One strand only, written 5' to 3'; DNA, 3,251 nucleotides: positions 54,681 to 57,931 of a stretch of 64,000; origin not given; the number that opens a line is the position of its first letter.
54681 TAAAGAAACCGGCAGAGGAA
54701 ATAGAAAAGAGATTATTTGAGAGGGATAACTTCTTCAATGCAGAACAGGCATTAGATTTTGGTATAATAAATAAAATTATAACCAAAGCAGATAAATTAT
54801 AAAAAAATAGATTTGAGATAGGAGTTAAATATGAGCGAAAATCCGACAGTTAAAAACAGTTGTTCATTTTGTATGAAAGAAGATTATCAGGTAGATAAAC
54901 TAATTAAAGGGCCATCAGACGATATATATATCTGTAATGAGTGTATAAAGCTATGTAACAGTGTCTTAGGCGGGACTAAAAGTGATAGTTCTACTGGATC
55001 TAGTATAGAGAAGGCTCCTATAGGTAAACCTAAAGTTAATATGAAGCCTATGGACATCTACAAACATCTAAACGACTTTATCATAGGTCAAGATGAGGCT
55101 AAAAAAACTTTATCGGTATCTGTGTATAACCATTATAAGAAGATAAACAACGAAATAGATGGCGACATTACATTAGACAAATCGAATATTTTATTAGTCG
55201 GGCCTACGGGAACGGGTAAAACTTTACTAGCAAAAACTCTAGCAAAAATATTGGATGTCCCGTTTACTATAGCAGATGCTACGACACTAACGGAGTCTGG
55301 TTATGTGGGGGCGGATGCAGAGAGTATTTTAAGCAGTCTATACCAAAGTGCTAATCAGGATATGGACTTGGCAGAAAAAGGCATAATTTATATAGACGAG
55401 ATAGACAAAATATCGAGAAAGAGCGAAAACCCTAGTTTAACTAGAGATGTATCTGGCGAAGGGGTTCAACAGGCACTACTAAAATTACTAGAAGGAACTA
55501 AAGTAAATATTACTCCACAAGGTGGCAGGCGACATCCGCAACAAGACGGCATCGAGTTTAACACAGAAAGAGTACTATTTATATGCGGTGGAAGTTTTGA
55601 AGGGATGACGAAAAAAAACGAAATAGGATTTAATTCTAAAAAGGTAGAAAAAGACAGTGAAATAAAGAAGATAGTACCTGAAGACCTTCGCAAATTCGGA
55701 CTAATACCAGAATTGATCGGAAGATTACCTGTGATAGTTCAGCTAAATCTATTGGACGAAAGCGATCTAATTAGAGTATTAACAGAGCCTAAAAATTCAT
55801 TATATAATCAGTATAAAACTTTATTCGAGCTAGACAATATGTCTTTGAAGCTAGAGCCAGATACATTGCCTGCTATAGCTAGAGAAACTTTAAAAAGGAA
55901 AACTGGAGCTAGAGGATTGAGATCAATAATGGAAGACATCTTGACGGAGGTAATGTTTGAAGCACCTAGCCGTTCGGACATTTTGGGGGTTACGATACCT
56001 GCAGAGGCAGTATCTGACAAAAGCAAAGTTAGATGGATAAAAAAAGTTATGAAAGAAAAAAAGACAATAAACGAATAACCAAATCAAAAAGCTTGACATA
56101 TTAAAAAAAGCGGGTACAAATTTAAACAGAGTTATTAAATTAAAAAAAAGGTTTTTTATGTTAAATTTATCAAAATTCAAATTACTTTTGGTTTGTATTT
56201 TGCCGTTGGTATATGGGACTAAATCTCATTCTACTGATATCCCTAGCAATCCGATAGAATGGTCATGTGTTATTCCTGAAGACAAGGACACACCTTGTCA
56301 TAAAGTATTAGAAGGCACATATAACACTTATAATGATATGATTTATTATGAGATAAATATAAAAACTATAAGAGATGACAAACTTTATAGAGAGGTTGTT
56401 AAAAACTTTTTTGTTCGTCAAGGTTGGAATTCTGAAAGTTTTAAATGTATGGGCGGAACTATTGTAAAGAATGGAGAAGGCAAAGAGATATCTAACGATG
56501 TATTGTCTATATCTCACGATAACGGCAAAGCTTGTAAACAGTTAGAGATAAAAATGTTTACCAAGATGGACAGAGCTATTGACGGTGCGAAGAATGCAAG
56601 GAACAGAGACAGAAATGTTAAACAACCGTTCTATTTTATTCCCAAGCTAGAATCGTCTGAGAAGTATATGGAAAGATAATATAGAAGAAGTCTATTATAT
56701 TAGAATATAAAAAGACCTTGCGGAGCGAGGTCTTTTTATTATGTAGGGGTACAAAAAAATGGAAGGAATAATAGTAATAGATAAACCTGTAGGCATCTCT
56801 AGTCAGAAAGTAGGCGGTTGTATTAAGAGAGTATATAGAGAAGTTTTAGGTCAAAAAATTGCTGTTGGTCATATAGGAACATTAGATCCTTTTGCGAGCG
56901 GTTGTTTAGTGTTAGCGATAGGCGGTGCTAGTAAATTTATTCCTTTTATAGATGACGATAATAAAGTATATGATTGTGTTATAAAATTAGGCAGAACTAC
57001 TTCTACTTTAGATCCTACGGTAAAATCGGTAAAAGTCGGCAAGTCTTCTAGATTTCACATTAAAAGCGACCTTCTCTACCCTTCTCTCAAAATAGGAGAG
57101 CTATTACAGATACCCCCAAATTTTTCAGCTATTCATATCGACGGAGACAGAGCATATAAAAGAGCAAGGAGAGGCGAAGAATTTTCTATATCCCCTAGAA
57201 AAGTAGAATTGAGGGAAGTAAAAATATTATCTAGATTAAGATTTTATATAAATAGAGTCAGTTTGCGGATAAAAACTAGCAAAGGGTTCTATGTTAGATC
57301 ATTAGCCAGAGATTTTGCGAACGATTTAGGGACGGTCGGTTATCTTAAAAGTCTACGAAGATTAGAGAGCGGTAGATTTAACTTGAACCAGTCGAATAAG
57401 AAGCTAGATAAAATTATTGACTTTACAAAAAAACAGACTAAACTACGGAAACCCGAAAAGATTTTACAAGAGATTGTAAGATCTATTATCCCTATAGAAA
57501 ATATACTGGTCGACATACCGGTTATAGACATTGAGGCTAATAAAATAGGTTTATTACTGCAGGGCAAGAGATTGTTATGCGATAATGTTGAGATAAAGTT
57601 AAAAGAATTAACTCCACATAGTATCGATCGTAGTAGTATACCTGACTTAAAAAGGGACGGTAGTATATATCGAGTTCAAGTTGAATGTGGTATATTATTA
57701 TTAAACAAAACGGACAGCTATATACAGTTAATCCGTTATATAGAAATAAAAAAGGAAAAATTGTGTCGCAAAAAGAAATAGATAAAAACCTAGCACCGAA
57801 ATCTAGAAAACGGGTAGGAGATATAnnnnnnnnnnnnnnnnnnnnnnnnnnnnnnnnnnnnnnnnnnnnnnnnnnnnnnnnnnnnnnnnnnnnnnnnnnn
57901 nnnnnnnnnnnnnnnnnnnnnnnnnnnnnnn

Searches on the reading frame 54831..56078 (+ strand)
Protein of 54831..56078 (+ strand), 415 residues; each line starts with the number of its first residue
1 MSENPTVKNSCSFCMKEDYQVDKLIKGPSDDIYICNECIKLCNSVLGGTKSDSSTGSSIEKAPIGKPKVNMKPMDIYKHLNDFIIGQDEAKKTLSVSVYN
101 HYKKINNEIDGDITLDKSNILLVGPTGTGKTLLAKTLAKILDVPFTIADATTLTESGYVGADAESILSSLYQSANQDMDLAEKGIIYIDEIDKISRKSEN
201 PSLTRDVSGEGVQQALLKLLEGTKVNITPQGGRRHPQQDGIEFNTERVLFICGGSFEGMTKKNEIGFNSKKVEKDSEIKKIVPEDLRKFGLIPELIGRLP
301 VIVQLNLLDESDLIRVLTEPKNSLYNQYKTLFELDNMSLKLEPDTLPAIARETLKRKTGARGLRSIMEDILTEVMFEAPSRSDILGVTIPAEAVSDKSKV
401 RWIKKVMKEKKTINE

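Call 18: search_protein_families(library=ncbifam, proteins=[window:54831-56078:+], max_evalue=0.00001)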
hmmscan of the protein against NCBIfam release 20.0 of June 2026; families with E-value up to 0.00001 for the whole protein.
window:54831-56078:+ (415 aa): 17 families
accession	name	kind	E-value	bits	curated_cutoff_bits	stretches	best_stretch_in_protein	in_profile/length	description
NF003745.1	PRK05342.1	equivalog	2e-163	544.1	359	1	8-408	5-413/418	ATP-dependent Clp protease ATP-binding subunit ClpX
TIGR00382.1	clpX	equivalog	6.8e-156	519.4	370.75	1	8-400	8-411/414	ATP-dependent protease ATP-binding subunit ClpX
TIGR00390.1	hslU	equivalog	4.9e-59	200.4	362.45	3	71-174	1-104/441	ATP-dependent protease ATPase subunit HslU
TIGR02639.1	ClpA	equivalog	4.8e-14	51.5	993.15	1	72-154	447-524/734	ATP-dependent Clp protease ATP-binding subunit ClpA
TIGR01241.2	FtsH_fam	equivalog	2.8e-11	42.9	600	1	61-199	141-271/598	ATP-dependent zinc metalloprotease FtsH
NF008004.0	PRK10733.1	equivalog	3.5e-11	41.8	1008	1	63-198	133-260/644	ATP-dependent zinc metalloprotease FtsH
TIGR01243.1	CDC48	subfamily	1.4e-10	40.1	802.65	1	119-224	214-310/733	CDC48 family AAA ATPase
NF003069.1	PRK03992.1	subfamily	3.2e-10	39.7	500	1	118-220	166-259/379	proteasome-activating nucleotidase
TIGR01242.2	TIGR01242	subfamily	2.1e-09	36.8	500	1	119-220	150-242/362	proteasome-activating nucleotidase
NF047748.1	PrtsmActNtasePan1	equivalog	6.3e-09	35.3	750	1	115-220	179-276/405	proteasome-activating nucleotidase Pan1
NF041006.2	cell_div_CdvC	equivalog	7.6e-09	34.9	650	1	118-195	135-211/370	cell division protein CdvC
NF047747.1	PrtsmActNtasePan2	equivalog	4.4e-08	32.8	700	1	117-221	185-280/397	proteasome-activating nucleotidase Pan2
NF003229.0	PRK04195.1-5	equivalog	6.1e-08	31.8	280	1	80-225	16-136/413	replication factor C large subunit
NF000868.0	PRK00080.1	equivalog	1.2e-07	31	282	1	78-199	22-119/330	Holliday junction branch migration DNA helicase RuvB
TIGR00635.1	ruvB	equivalog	1.9e-07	30.4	299.05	1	79-199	2-98/305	Holliday junction branch migration DNA helicase RuvB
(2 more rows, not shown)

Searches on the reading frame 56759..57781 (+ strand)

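Call 18: search_protein_families(library=ncbifam, proteins=[window:56759-57781:+], max_evalue=0.00001)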
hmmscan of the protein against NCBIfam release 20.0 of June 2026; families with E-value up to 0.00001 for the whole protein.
window:56759-57781:+ (340 aa): 3 families
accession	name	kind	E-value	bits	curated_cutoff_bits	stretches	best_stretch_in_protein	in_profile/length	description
TIGR00431.1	TruB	equivalog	6.6e-51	173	151.45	1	1-212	1-204/210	tRNA pseudouridine(55) synthase TruB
NF003280.0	PRK04270.1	equivalog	2.2e-27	95.7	242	2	2-82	31-106/323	RNA-guided pseudouridylation complex pseudouridine synthase subunit Cbf5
TIGR00425.1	CBF5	equivalog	4.1e-22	78.7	238.15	2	2-82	34-109/322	RNA-guided pseudouridylation complex pseudouridine synthase subunit Cbf5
